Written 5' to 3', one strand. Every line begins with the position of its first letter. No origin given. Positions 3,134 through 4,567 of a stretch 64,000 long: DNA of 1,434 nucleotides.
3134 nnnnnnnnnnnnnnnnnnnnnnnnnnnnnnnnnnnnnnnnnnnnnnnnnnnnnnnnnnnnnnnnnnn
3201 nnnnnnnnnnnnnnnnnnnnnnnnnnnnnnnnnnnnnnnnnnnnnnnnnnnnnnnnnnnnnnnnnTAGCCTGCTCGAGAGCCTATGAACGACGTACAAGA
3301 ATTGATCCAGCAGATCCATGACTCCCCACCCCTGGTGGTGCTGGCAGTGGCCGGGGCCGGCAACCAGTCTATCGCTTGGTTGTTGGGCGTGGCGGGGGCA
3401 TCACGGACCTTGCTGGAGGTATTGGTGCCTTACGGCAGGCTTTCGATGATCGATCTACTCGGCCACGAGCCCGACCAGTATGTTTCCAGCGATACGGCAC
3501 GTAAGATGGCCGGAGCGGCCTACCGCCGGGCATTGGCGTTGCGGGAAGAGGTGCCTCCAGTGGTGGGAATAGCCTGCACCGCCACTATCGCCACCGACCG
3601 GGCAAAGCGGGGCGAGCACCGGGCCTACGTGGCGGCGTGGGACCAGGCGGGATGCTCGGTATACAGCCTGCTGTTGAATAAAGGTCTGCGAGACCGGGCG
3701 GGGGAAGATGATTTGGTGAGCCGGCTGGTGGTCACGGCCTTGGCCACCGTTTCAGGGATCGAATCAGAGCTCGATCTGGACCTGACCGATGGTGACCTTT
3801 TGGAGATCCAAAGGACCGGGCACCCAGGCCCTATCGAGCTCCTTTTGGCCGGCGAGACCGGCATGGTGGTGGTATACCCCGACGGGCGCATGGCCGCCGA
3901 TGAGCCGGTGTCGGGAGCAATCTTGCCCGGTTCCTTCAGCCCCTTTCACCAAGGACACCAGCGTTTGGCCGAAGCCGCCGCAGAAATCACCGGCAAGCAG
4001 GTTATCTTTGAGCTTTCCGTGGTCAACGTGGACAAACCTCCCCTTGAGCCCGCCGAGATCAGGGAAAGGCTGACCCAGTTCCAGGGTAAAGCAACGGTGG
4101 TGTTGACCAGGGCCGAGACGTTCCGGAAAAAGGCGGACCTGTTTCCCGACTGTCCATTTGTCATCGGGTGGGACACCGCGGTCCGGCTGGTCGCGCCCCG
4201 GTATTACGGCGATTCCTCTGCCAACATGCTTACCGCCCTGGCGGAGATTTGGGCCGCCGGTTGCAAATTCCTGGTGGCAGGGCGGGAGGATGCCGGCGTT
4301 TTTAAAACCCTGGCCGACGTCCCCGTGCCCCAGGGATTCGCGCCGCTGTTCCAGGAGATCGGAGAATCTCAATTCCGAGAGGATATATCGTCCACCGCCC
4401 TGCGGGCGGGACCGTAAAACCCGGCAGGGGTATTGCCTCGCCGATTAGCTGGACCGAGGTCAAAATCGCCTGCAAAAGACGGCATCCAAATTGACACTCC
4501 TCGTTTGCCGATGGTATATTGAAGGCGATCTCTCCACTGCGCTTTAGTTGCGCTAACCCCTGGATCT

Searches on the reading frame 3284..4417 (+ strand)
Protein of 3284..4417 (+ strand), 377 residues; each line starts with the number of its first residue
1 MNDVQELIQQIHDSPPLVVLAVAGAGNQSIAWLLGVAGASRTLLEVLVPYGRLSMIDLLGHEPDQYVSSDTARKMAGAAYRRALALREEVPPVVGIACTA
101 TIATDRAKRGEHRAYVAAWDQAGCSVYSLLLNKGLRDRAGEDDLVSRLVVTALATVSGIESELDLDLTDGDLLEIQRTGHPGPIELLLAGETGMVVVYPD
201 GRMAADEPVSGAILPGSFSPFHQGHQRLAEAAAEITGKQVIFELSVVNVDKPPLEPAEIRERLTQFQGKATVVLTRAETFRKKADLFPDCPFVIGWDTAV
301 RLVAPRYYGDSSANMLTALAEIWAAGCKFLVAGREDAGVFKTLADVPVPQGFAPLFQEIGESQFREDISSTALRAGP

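Call 8: search_protein_families(library=pfam, proteins=[window:3284-4417:+], max_evalue=0.01)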
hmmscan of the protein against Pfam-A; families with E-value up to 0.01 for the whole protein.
window:3284-4417:+ (377 aa): 1 family
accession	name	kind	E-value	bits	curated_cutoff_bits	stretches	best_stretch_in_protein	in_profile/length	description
PF01467.32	CTP_transf_like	-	5e-07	30.4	21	1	213-375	1-132/133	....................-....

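Call 49: search_solved_structures(query=window:3284-4414:+, max_evalue=0.01)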
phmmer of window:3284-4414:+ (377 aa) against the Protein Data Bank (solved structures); distinct sequences matched with E-value up to 0.01: 0.
